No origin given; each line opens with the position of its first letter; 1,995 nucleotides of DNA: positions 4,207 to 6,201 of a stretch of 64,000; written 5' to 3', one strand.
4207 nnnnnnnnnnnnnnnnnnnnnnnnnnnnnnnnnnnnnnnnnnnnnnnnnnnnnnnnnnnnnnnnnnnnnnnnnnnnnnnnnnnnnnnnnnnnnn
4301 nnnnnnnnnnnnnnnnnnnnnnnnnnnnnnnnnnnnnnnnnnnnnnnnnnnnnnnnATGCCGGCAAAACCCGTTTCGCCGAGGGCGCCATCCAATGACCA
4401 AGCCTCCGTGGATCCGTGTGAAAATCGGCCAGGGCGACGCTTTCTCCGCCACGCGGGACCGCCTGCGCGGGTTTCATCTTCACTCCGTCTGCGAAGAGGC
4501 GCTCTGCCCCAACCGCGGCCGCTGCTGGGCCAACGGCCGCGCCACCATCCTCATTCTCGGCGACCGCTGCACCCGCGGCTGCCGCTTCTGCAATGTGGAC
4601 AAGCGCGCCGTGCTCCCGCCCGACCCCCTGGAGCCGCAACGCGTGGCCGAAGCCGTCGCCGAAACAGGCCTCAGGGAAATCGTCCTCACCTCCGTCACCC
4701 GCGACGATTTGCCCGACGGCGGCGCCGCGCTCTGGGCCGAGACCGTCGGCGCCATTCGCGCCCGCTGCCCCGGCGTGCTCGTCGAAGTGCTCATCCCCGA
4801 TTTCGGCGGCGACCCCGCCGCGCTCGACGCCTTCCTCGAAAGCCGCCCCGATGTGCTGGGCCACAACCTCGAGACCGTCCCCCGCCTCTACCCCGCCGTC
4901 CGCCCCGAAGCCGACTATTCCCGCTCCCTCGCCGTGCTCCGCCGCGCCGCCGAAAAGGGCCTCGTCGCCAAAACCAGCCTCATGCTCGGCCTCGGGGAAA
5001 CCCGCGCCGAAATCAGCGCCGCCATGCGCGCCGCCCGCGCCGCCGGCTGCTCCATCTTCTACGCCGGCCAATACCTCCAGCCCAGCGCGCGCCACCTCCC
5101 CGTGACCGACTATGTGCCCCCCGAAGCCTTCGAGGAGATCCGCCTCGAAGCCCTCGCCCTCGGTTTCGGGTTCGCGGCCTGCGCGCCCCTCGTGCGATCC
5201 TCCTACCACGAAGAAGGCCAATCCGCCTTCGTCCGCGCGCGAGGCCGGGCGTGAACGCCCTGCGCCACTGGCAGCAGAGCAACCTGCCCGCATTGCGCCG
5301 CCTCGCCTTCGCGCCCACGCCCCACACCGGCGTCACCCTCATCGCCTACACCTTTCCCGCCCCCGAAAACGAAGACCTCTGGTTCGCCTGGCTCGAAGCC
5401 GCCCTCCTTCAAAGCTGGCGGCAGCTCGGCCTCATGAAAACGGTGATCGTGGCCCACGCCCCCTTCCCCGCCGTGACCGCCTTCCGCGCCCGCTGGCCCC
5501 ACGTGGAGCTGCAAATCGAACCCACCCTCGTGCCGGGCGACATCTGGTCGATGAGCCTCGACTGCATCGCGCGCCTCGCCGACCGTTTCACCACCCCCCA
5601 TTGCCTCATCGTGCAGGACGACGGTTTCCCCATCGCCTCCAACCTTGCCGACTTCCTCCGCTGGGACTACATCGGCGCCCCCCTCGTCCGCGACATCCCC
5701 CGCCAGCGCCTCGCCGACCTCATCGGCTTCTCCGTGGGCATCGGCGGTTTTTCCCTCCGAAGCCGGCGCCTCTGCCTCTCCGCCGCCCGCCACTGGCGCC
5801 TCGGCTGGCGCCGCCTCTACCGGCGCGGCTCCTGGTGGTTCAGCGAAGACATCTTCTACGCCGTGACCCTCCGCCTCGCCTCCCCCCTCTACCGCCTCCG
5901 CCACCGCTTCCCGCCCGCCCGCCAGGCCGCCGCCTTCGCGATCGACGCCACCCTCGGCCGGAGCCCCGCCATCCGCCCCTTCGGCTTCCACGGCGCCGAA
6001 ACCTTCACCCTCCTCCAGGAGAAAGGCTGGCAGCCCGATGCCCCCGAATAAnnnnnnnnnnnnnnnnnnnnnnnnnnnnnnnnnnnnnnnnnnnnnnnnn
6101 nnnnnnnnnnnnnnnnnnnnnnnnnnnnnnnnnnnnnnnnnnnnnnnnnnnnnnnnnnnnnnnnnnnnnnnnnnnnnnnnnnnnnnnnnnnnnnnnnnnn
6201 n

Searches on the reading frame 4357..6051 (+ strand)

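Call 12: search_protein_families(library=pfam, proteins=[window:4357-6051:+], max_evalue=0.001)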
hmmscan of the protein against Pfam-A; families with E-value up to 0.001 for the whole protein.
window:4357-6051:+ (564 aa): 1 family
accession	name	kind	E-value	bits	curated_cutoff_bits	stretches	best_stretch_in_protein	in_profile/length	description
PF18922.5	DUF5672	-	1.5e-17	64.2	24.4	1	412-545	32-164/164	Protein of unknown function (DUF5672)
